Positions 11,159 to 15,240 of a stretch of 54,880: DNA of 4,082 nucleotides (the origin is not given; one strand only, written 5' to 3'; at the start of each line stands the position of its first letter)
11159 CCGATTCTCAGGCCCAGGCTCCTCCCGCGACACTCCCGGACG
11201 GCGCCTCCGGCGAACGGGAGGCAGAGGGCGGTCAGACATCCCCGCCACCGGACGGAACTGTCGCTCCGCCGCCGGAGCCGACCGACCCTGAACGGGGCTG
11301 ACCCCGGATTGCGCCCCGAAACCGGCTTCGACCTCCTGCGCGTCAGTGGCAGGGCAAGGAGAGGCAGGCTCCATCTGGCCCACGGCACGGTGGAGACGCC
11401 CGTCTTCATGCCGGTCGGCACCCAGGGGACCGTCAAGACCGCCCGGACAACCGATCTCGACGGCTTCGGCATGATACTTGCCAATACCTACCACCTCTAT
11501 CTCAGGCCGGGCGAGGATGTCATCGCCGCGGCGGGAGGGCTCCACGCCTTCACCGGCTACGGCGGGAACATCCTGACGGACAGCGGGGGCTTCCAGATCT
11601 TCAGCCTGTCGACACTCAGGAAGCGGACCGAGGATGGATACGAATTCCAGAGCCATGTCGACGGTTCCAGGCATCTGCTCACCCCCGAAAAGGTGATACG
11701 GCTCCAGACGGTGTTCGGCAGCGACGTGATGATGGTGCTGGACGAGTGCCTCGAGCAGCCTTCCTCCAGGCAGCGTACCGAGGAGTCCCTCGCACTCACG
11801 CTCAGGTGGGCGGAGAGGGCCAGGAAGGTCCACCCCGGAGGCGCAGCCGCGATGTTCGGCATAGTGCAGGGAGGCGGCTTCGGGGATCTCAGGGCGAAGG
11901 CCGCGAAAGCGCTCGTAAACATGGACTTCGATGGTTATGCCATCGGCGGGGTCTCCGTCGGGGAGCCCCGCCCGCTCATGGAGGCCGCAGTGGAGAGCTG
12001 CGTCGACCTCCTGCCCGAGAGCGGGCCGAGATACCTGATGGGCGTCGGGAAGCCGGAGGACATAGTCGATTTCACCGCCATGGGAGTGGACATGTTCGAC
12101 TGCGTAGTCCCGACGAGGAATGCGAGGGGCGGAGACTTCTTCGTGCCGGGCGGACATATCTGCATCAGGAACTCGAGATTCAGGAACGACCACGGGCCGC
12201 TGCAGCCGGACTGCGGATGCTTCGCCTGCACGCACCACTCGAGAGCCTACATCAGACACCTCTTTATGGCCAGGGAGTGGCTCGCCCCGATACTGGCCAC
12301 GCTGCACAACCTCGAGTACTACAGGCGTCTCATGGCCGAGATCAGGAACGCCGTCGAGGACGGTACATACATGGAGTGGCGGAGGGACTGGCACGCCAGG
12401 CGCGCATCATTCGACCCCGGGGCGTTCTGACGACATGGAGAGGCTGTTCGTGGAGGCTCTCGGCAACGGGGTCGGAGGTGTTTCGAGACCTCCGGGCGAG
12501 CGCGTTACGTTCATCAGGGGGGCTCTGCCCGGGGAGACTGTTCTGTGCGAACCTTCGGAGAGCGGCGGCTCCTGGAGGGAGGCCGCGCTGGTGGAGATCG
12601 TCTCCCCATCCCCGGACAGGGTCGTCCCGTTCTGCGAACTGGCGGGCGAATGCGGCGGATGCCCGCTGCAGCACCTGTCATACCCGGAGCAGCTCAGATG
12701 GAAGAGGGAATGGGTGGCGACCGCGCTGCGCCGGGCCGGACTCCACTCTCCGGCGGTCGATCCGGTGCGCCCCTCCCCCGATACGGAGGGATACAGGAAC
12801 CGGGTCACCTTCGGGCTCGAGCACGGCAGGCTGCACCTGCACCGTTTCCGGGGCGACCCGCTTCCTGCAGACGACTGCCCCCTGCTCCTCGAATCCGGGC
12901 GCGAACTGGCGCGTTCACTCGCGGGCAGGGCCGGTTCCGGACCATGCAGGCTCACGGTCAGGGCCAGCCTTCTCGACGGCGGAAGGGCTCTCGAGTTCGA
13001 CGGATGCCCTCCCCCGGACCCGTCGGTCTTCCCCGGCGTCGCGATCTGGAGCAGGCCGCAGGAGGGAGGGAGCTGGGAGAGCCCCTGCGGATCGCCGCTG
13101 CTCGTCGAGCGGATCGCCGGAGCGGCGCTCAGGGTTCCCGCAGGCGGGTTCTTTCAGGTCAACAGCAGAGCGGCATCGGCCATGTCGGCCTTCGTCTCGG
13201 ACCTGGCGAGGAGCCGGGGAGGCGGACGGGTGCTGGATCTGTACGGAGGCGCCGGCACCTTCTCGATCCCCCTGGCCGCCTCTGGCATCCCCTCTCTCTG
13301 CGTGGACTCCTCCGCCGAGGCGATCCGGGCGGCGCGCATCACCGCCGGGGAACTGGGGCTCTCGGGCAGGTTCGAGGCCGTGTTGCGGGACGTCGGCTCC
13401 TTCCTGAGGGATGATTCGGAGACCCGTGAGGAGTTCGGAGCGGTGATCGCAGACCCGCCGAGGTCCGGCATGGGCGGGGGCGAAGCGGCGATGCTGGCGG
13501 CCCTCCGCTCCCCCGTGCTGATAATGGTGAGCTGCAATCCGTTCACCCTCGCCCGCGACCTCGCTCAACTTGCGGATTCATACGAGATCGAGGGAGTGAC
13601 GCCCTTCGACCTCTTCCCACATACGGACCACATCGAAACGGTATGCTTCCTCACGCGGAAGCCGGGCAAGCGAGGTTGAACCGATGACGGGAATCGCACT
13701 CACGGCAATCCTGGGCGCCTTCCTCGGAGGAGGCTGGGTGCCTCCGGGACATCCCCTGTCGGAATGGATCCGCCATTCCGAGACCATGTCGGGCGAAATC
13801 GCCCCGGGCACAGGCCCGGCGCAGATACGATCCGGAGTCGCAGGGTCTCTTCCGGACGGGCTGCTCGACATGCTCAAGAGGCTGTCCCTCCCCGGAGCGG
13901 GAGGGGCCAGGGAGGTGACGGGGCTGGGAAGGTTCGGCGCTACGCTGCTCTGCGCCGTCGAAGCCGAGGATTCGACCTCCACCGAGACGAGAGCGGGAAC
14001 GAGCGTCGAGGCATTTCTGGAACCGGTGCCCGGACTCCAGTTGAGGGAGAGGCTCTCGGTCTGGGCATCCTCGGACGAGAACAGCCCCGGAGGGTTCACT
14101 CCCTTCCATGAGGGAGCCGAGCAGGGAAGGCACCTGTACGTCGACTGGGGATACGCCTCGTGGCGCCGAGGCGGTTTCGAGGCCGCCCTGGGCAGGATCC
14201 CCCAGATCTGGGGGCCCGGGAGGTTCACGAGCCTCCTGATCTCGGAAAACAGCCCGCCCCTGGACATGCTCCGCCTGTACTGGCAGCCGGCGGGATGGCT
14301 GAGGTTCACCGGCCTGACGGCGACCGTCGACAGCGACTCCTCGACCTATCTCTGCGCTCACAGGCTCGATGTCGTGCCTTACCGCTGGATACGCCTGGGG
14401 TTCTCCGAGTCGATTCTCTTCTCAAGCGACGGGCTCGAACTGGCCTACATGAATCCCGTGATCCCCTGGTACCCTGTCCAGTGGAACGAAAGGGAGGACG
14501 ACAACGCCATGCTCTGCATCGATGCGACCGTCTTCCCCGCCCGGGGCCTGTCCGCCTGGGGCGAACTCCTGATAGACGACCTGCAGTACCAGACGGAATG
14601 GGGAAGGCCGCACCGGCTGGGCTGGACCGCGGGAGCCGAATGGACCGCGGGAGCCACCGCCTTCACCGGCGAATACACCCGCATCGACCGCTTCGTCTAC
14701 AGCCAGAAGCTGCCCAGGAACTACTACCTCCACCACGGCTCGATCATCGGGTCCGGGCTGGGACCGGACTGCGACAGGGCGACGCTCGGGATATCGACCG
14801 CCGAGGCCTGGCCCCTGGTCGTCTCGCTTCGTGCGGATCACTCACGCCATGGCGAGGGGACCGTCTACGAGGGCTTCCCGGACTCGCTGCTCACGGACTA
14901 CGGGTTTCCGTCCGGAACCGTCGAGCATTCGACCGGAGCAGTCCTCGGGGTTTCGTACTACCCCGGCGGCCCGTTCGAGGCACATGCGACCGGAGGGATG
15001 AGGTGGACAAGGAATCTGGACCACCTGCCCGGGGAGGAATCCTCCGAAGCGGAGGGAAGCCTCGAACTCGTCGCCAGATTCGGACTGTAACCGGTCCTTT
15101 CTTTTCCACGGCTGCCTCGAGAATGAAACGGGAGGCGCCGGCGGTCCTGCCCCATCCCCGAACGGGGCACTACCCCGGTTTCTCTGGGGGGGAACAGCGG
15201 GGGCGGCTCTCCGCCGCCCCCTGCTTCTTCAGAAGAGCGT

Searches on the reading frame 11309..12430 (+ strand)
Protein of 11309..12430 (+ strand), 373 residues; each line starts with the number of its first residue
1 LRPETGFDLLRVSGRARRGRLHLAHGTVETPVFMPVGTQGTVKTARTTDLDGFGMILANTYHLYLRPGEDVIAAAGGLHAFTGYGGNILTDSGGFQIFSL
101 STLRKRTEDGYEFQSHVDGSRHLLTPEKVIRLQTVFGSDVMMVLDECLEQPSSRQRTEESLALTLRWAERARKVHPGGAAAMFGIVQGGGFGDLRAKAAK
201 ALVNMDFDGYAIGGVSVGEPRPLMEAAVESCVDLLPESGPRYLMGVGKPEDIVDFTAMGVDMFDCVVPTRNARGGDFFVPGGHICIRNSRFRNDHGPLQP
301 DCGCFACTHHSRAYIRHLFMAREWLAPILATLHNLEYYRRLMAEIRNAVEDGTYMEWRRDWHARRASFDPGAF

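Call 76: search_protein_families(library=pfam, proteins=[window:11309-12430:+], max_evalue=0.0001)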
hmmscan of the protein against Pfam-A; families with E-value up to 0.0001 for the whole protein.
window:11309-12430:+ (373 aa): 1 family
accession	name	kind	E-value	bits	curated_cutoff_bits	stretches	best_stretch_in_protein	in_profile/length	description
PF01702.25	TGT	-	1.6e-144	481.8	26.3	1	16-365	3-355/357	Queuine tRNA-ribosyltransferase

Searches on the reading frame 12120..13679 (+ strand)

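Call 6: search_protein_families(library=pfam, proteins=[window:12120-13679:+], max_evalue=0.01)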
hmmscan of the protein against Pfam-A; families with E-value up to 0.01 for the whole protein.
window:12120-13679:+ (519 aa): 5 families
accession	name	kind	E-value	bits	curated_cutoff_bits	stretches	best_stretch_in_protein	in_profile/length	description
PF05958.17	tRNA_U5-meth_tr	-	1e-18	67.9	23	1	338-514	173-357/357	tRNA (Uracil-5-)-methyltransferase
PF03602.21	Cons_hypoth95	-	3.3e-05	24.1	24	1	366-447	40-122/182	Conserved hypothetical protein 95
PF13847.12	Methyltransf_31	-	0.00061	19.9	27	1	367-445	3-81/145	Methyltransferase domain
PF05175.20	MTS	-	0.0011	19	23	1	357-447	22-107/170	Methyltransferase small domain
PF13489.12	Methyltransf_23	-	0.0065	16.6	27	0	350-413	4-61/164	Methyltransferase domain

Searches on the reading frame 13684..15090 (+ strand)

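Call 6: search_protein_families(library=pfam, proteins=[window:13684-15090:+], max_evalue=0.01)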
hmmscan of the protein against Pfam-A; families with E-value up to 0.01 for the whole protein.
window:13684-15090:+ (468 aa): 1 family
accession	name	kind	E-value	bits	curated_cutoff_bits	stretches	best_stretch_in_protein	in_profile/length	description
PF14052.12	Caps_assemb_Wzi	-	1.2e-16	61.1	30.1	1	141-375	56-324/392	Capsule assembly protein Wzi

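Call 79: search_protein_families(library=ncbifam, proteins=[window:13684-15090:+], max_evalue=0.001)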
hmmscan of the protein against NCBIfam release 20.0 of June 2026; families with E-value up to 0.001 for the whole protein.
window:13684-15090:+ (468 aa): 0 families
